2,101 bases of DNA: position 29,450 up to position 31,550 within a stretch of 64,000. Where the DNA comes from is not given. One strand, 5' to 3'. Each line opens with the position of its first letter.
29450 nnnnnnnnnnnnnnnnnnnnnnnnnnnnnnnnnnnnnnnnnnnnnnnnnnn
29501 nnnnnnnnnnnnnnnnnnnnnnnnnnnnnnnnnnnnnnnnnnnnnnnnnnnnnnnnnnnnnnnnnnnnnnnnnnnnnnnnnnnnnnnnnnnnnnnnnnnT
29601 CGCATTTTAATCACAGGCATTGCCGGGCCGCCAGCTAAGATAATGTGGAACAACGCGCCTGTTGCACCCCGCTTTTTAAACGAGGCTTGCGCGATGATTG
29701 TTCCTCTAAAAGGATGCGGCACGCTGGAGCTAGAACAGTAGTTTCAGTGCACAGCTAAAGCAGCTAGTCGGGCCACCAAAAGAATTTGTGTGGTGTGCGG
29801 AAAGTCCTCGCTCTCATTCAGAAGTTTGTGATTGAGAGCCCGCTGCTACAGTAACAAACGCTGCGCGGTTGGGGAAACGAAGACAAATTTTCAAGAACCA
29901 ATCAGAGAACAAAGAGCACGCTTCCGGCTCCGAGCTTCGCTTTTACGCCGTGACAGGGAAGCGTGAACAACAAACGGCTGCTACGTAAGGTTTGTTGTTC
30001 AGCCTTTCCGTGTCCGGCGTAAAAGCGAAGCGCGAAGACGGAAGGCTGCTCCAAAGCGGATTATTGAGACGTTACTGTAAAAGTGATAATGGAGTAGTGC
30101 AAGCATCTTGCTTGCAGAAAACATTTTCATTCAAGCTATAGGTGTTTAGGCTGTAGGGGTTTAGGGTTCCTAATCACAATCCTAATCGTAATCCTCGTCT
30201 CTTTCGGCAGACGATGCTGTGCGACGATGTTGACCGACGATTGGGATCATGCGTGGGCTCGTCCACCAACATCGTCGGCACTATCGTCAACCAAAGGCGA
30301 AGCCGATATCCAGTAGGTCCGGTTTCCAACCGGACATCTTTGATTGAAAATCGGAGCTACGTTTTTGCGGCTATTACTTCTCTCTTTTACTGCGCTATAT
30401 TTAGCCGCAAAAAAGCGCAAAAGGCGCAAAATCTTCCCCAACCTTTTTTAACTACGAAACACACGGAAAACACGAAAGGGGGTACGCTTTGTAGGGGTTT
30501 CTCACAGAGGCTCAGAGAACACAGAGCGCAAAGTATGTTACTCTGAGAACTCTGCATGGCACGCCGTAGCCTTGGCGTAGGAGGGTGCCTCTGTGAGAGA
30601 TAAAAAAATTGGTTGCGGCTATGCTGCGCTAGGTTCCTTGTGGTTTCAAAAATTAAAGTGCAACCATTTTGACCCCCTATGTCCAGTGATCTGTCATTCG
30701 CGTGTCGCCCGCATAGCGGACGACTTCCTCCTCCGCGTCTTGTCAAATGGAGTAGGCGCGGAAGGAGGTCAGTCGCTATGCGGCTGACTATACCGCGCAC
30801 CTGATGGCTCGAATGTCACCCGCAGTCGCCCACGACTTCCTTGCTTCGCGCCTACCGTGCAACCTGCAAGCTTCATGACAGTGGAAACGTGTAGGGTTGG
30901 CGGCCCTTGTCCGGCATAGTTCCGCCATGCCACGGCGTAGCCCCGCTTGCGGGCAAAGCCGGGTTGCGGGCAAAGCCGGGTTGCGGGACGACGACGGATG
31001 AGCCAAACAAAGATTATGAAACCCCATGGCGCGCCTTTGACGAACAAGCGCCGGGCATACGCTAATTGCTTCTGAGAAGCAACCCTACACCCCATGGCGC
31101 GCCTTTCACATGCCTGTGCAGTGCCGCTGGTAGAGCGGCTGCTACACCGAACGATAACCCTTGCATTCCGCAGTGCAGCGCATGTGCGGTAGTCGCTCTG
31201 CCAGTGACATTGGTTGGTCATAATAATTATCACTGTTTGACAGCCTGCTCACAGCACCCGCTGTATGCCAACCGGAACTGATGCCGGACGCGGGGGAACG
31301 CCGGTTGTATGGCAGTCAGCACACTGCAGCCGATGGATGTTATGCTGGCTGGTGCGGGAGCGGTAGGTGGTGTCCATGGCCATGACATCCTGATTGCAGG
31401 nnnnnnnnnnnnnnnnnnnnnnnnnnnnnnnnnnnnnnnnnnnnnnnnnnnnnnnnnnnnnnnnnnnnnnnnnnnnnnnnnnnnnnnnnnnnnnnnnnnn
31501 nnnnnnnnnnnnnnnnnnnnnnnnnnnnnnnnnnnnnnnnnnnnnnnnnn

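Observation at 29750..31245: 1.5-kb gene-free block built from stacked repeat modules, including a long MITE-like hairpin of about 135 bp (29915-30050)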

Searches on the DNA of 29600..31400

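Call 64: search_rna_families(source=window, start=29600, end=31400, threshold=evalue, max_evalue=1)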
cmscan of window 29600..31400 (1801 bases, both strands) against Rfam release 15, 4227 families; matches with E-value up to 1: 3.
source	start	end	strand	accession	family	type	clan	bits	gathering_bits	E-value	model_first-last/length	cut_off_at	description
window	29949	30015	-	RF03653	mir-971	Gene; miRNA;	-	26.8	53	0.011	1-77/77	no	mir-971 microRNA precursor family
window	29947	30019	+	RF03653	mir-971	Gene; miRNA;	-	22.8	53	0.12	1-77/77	no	mir-971 microRNA precursor family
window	30210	30291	+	RF01059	mir-598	Gene; miRNA;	-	19.5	69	0.76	1-80/80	no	mir-598 microRNA precursor family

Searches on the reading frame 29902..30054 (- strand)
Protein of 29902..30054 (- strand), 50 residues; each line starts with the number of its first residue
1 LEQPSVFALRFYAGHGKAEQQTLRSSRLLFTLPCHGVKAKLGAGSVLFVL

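Call 109: find_encoding_contigs(protein=window:29902-30054:-, flank=6000, max_places=4)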
Protein window:29902-30054:- (50 aa): no gene with exactly this product is on record in the collection.

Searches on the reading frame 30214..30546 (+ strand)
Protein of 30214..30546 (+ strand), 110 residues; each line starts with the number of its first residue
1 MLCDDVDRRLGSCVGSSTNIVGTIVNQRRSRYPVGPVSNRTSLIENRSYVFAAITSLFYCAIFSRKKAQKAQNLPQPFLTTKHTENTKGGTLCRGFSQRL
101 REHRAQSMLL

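Call 10: search_protein_families(library=pfam, proteins=[window:30214-30546:+], max_evalue=0.01)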
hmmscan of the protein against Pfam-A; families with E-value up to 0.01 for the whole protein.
window:30214-30546:+ (110 aa): 0 families

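Call 108: find_encoding_contigs(protein=window:30214-30546:+, flank=6000, max_places=4)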
Protein window:30214-30546:+ (110 aa): no gene with exactly this product is on record in the collection.

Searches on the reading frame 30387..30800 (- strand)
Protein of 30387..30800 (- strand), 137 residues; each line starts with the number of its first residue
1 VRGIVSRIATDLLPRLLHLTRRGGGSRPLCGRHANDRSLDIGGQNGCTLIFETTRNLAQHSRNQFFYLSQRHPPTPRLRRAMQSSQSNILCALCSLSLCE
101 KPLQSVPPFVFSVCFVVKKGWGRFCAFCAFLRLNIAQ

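Call 10: search_protein_families(library=pfam, proteins=[window:30387-30800:-], max_evalue=0.01)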
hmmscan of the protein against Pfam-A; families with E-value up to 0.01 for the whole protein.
window:30387-30800:- (137 aa): 0 families

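Call 106: find_encoding_contigs(protein=window:30387-30800:-, flank=6000, max_places=4)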
Protein window:30387-30800:- (137 aa): no gene with exactly this product is on record in the collection.

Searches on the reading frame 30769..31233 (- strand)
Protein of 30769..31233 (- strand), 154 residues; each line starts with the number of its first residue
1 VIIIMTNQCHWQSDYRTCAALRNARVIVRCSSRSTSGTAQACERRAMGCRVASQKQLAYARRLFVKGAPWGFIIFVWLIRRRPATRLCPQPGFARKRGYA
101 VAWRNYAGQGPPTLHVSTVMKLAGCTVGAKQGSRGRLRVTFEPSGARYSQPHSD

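Call 10: search_protein_families(library=pfam, proteins=[window:30769-31233:-], max_evalue=0.01)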
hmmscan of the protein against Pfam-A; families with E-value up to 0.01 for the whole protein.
window:30769-31233:- (154 aa): 0 families

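Call 105: find_encoding_contigs(protein=window:30769-31233:-, flank=6000, max_places=4)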
Protein window:30769-31233:- (154 aa): 1 contig read that carries it; 1 place shown.
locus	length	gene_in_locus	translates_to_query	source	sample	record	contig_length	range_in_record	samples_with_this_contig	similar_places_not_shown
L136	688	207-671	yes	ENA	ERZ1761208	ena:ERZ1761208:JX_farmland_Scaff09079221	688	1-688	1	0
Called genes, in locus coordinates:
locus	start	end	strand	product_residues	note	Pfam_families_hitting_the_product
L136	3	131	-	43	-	?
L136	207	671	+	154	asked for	-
